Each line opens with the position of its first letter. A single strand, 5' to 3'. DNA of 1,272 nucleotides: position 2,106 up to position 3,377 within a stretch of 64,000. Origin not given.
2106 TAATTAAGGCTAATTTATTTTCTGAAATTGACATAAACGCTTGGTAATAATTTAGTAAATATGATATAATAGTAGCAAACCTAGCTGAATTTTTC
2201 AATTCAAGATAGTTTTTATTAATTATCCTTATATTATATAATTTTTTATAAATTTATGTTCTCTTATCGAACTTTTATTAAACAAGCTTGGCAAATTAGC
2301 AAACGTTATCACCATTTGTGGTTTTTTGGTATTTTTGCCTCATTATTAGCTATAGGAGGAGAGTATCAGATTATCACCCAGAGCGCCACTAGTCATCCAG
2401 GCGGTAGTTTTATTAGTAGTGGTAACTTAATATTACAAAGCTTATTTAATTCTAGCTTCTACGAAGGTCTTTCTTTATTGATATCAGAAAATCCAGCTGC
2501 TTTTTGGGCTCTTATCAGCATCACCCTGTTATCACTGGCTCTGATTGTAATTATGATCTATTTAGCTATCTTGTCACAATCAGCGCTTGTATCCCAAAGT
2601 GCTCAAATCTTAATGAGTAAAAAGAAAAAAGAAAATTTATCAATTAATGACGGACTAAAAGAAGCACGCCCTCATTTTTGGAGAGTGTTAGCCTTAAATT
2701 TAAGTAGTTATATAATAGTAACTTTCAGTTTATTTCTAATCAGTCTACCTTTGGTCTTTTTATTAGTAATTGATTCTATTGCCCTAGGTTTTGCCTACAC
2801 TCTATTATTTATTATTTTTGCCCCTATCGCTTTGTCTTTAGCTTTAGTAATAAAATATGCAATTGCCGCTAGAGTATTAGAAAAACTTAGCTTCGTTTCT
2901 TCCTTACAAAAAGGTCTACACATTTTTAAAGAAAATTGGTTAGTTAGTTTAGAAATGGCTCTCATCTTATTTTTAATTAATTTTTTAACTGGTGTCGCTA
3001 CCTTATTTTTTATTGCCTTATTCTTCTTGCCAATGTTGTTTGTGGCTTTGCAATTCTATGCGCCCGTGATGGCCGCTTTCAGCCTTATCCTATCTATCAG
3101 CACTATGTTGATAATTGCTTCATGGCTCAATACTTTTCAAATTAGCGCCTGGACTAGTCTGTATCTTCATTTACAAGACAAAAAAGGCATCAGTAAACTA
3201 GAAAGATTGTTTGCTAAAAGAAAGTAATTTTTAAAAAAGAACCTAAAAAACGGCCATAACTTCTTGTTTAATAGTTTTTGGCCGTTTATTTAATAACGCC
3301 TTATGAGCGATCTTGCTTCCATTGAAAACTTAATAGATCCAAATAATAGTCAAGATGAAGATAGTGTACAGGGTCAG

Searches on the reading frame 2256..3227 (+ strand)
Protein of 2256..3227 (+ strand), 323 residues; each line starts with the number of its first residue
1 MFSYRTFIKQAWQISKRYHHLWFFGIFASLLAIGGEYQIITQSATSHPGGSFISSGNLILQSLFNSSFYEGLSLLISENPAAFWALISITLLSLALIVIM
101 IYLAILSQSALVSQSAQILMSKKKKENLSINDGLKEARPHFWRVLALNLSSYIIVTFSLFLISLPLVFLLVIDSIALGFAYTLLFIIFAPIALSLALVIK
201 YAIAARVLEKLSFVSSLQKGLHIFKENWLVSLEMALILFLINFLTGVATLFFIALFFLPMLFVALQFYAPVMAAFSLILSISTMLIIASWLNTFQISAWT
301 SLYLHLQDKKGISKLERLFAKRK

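Call 11: search_protein_families(library=pfam, proteins=[window:2256-3227:+])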
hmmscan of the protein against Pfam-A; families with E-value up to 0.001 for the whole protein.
window:2256-3227:+ (323 aa): 0 families

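Call 43: find_encoding_contigs(protein=window:2256-3227:+, flank=10000, max_places=6)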
Protein window:2256-3227:+ (323 aa): 16 contigs read that carry it; 6 places shown.
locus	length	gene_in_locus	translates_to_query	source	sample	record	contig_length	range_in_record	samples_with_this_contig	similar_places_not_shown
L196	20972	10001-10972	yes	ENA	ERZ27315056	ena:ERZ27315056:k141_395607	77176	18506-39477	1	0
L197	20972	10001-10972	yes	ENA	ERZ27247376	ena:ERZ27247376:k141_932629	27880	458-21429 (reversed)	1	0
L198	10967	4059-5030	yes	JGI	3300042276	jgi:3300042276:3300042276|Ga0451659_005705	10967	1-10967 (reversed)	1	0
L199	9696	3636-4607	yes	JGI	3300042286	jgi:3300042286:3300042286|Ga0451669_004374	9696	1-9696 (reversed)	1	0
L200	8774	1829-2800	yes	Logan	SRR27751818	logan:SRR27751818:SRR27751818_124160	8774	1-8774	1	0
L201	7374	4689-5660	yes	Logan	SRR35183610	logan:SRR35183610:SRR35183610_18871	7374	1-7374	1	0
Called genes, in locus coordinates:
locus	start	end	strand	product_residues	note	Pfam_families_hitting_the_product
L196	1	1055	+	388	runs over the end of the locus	PF01368:DHH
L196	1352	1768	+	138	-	PF00011:HSP20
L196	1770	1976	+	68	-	-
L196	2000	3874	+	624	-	PF12229:PG_binding_4, PF04294:VanW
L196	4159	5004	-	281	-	PF00753:Lactamase_B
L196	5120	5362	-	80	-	-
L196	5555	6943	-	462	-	PF00587:tRNA-synt_2b, PF03129:HGTP_anticodon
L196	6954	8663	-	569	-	PF03485:Arg_tRNA_synt_N, PF00750:tRNA-synt_1d, PF05746:DALR_1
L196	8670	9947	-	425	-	PF00579:tRNA-synt_1b, PF22421:SYY_C-terminal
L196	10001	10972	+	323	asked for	-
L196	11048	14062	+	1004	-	PF05157:MshEN, PF04851:ResIII (faint), PF20720:nSTAND3 (faint), PF00437:T2SSE, PF25199:nSTAND_NTPase5 (faint), PF00004:AAA (faint), PF00005:ABC_tran (faint), PF00437:T2SSE, +8 more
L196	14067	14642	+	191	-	PF01997:Translin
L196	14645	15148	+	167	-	PF00149:Metallophos (faint), PF12850:Metallophos_2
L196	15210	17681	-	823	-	PF00005:ABC_tran (faint), PF01583:APS_kinase (faint), PF02463:SMC_N (faint), PF03193:RsgA_GTPase (faint), PF13191:AAA_16 (faint), PF13401:AAA_22 (faint), PF13476:AAA_23 (faint), PF17755:UvrA_DNA-bind, +5 more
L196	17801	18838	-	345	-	PF13091:PLDc_2, PF00614:PLDc (faint), PF13091:PLDc_2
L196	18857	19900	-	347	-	PF13439:Glyco_transf_4 (weak), PF00534:Glycos_transf_1, PF13692:Glyco_trans_1_4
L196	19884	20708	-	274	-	PF01734:Patatin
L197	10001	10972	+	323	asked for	-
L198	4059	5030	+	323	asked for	-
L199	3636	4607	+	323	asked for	-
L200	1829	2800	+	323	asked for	-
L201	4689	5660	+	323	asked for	-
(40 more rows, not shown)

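Call 65: find_homologous_proteins(query=L196:1352-1768:+, max_evalue=1e-30)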
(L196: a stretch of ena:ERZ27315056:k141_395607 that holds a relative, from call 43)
Query L196:1352-1768:+ (138 aa): 609 proteins with E <= 1e-30 among 770 candidates; the best 120 are listed.
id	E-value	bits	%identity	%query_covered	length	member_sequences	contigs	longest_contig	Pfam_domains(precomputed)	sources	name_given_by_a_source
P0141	1.1e-83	296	99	100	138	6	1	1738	PF00011.28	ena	-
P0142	2.6e-77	275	93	100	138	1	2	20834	PF00011.28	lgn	-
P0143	8.2e-62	225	76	98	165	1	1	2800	PF00011.28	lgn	-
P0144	1.5e-61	224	75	100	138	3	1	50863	PF00011.28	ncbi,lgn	-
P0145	8.0e-61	222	75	97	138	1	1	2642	PF00011.28,PF04969.23,PF17886.8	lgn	-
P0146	1.1e-60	221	72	100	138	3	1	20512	PF00011.28,PF17886.8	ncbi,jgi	-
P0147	1.5e-60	221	72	100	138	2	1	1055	PF00011.28,PF17886.8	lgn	-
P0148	5.5e-60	219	74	98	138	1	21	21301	PF00011.28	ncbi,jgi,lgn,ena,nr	ncbi:MAG: Hsp20/alpha crystallin family protein [Clostridia bacterium]|nr:Hsp20/alpha crystallin fam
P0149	7.0e-60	219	74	99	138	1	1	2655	PF00011.28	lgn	-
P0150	7.4e-60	219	72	99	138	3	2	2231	PF00011.28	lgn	-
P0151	1.1e-59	218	74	98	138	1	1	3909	PF00011.28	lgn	-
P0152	1.1e-59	218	69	100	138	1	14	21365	PF00011.28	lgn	-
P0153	2.1e-59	217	72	100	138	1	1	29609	PF00011.28,PF17886.8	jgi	jgi:HSP20 family protein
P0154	1.4e-58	215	72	99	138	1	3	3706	PF00011.28,PF17886.8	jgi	-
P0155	2.4e-58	214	70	99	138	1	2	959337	PF00011.28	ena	-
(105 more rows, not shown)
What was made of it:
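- Tried and rejected: A walk that relied on a self-hit failed, because the homologue search returns cluster representatives (call 65).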

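Call 68: find_encoding_contigs(protein=P0142, flank=10000, max_places=3)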
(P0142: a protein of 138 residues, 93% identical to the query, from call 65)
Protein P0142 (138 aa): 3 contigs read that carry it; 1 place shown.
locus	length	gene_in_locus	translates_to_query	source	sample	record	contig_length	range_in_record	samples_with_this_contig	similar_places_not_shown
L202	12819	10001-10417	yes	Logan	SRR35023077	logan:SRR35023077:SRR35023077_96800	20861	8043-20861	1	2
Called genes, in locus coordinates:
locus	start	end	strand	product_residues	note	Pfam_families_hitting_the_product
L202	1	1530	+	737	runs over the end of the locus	PF01751:Toprim, PF01131:Topoisom_bac, PF01396:Zn_ribbon_Top1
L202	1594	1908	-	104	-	-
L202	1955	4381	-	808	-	PF01588:tRNA_bind, PF03483:B3_4, PF03484:B5, PF17759:tRNA_synthFbeta, PF03147:FDX-ACB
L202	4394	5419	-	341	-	PF02912:Phe_tRNA-synt_N, PF01409:tRNA-synt_2d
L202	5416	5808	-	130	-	-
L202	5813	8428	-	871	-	PF00133:tRNA-synt_1, PF09334:tRNA-synt_1g, PF13603:tRNA-synt_1_2 (faint), PF00133:tRNA-synt_1, PF09334:tRNA-synt_1g (weak), PF08264:Anticodon_1, PF10458:Val_tRNA-synt_C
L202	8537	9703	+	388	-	PF01368:DHH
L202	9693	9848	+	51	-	-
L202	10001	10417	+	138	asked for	PF00011:HSP20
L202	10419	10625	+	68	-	-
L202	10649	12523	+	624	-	PF12229:PG_binding_4, PF04294:VanW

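Call 69: find_encoding_contigs(protein=P0155, flank=10000, max_places=2)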
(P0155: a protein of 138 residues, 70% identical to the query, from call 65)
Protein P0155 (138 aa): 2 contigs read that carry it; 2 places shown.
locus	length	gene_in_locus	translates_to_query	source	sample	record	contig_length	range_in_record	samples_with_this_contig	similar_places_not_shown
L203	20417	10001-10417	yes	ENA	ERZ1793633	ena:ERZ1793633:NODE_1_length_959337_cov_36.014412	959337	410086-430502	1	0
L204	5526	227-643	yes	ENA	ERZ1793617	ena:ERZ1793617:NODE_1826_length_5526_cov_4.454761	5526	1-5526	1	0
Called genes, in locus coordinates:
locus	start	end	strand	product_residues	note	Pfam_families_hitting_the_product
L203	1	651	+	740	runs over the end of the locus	PF01751:Toprim, PF01131:Topoisom_bac, PF01396:Zn_ribbon_Top1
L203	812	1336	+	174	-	-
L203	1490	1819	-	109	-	-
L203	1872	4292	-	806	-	PF01588:tRNA_bind, PF03483:B3_4, PF03484:B5, PF17759:tRNA_synthFbeta, PF03147:FDX-ACB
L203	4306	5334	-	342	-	PF02912:Phe_tRNA-synt_N, PF01409:tRNA-synt_2d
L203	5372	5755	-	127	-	-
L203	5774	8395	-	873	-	PF00133:tRNA-synt_1, PF01406:tRNA-synt_1e (faint), PF09334:tRNA-synt_1g, PF00133:tRNA-synt_1, PF09334:tRNA-synt_1g (weak), PF08264:Anticodon_1, PF10458:Val_tRNA-synt_C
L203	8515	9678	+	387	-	PF01368:DHH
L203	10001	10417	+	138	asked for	PF00011:HSP20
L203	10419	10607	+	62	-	-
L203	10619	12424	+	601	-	PF12229:PG_binding_4, PF04294:VanW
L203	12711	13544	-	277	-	PF00753:Lactamase_B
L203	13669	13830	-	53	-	-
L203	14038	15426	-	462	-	PF28494:GlyRS_ins_1 (faint), PF00587:tRNA-synt_2b, PF03129:HGTP_anticodon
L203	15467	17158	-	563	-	PF03485:Arg_tRNA_synt_N, PF00750:tRNA-synt_1d, PF05746:DALR_1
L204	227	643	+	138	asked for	PF00011:HSP20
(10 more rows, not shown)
